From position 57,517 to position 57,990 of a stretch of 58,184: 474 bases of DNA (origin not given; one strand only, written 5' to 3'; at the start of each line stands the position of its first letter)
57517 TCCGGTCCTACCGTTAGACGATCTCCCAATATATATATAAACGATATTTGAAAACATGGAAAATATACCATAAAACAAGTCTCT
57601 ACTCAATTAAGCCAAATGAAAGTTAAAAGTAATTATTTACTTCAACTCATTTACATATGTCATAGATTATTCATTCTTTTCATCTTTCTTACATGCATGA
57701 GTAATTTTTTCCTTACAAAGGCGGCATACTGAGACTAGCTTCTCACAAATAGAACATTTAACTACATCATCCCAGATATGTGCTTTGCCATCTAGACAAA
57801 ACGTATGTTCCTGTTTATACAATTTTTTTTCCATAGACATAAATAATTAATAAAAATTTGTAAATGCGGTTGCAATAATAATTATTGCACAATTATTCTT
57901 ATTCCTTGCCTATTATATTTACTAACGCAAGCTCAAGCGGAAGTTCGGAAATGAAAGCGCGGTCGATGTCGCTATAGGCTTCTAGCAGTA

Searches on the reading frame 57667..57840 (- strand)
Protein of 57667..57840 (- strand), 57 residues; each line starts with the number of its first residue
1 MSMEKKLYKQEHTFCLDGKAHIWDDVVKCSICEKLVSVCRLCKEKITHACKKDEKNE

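Call 4: search_protein_families(library=pfam, proteins=[window:57667-57840:-], max_evalue=0.1)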
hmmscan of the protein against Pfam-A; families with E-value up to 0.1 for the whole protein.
window:57667-57840:- (57 aa): 1 family
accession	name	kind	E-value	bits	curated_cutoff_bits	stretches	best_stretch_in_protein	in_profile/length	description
PF12368.13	Rhodanese_C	-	0.0075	17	26.9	1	22-52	31-63/66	Rhodanase C-terminal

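Call 31: search_protein_families(library=padloc, proteins=[window:57667-57840:-], max_evalue=0.01)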
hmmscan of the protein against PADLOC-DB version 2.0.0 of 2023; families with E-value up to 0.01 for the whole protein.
window:57667-57840:- (57 aa): 0 families
